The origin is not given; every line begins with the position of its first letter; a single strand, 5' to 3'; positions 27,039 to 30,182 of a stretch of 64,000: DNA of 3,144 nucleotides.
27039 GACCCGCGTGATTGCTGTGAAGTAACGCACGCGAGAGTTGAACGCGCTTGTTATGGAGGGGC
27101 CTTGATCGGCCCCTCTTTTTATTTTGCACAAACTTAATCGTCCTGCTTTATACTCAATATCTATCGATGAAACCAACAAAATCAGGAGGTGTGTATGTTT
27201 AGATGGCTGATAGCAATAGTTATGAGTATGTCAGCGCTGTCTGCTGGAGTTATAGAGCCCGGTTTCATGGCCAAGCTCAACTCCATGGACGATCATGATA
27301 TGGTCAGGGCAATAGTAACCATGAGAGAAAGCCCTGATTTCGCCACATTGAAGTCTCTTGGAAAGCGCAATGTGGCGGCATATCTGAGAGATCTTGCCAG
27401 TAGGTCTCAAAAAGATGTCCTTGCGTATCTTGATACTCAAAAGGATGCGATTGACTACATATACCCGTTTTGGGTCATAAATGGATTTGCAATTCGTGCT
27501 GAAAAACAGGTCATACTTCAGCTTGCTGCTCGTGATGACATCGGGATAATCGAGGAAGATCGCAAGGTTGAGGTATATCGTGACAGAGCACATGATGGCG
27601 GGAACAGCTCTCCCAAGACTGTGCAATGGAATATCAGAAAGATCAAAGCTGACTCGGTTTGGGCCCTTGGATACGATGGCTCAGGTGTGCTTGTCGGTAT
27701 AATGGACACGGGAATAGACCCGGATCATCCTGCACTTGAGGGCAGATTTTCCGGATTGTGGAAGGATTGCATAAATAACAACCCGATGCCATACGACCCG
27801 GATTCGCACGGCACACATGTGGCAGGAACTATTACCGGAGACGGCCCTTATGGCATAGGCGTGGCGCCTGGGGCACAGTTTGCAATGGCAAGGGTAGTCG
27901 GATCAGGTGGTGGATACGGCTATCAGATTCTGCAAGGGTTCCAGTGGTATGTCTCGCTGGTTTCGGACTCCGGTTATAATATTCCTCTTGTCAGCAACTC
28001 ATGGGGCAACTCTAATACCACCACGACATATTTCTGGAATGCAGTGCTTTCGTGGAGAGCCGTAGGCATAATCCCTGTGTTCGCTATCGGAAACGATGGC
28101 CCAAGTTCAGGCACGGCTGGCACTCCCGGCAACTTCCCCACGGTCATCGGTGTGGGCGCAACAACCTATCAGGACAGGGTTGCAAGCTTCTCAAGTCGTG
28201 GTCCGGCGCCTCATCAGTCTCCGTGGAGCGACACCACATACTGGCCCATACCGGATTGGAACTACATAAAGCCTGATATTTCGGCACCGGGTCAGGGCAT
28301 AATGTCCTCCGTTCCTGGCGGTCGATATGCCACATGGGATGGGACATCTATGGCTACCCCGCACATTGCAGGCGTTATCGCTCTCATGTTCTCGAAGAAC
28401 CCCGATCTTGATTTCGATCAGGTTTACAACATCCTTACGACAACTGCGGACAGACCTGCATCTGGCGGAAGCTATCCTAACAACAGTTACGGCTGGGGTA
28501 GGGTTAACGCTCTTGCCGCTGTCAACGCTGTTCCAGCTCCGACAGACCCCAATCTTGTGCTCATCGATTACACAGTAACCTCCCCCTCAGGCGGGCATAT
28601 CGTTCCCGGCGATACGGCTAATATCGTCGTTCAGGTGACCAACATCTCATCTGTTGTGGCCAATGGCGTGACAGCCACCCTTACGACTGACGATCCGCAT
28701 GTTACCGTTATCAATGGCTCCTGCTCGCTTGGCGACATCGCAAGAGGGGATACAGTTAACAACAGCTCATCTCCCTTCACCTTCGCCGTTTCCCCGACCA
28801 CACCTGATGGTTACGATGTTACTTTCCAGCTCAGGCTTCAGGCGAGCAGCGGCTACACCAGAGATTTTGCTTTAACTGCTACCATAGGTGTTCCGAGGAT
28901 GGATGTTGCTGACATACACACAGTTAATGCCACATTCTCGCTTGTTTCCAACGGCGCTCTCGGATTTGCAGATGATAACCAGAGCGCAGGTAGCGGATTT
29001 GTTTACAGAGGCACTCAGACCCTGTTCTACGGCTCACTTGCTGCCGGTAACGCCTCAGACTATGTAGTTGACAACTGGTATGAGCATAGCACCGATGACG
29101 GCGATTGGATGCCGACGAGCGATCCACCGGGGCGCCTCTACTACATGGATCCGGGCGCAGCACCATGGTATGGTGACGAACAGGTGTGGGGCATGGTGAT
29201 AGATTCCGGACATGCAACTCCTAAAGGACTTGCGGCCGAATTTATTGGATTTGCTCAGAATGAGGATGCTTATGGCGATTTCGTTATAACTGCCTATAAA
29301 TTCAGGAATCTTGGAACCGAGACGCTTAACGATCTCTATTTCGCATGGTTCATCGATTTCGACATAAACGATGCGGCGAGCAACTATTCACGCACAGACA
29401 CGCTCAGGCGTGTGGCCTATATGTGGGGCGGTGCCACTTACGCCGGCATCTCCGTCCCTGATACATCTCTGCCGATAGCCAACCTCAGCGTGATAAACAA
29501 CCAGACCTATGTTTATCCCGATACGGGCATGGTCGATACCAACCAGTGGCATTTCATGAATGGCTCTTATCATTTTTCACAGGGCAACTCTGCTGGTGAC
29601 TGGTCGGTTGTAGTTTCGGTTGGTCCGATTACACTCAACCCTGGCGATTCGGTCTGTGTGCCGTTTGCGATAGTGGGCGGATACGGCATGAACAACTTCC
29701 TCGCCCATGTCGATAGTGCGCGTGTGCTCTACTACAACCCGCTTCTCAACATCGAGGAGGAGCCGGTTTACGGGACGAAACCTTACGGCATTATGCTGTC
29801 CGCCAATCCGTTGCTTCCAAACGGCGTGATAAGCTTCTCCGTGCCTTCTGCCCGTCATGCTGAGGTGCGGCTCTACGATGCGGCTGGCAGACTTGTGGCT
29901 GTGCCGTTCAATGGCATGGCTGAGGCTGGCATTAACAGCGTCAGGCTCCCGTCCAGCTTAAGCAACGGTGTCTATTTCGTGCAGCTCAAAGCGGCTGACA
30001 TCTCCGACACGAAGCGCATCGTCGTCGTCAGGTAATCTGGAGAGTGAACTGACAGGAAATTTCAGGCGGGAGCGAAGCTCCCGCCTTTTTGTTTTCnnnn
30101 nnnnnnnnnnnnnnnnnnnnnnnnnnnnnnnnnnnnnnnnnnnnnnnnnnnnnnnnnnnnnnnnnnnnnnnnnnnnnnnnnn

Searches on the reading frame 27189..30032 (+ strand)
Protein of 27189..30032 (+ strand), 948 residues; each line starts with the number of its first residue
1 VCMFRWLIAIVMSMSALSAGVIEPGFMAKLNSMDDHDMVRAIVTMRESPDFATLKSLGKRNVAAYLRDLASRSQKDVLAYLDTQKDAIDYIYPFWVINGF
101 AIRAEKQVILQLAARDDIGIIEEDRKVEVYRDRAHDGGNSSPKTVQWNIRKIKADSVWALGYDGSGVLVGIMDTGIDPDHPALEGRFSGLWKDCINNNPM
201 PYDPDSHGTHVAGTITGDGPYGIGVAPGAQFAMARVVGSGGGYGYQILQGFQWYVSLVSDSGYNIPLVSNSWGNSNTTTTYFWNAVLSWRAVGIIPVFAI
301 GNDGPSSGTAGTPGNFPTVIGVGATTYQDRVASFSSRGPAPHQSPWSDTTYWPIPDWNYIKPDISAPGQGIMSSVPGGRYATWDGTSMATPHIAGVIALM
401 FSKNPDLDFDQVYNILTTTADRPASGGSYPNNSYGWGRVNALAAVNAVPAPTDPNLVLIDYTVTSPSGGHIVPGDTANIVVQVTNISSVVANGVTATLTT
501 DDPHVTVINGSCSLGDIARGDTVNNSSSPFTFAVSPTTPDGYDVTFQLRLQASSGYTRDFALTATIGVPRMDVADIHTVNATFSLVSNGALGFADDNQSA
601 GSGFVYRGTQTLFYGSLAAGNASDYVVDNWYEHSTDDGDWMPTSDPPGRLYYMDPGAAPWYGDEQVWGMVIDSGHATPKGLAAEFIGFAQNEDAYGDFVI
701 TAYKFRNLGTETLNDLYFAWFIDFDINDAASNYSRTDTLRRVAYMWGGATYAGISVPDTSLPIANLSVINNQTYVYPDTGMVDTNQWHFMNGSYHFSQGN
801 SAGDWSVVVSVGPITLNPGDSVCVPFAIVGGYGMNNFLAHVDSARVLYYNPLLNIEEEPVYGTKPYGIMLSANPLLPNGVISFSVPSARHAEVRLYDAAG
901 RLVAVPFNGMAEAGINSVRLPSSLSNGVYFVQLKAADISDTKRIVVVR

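Call 51: search_protein_families(library=pfam, proteins=[window:27189-30032:+], max_evalue=0.00001)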
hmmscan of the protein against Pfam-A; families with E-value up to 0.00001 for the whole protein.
window:27189-30032:+ (948 aa): 1 family
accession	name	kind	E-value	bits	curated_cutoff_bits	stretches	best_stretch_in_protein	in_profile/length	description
PF00082.27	Peptidase_S8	-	1.6e-51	175.8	21.8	1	164-437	1-288/288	Subtilase family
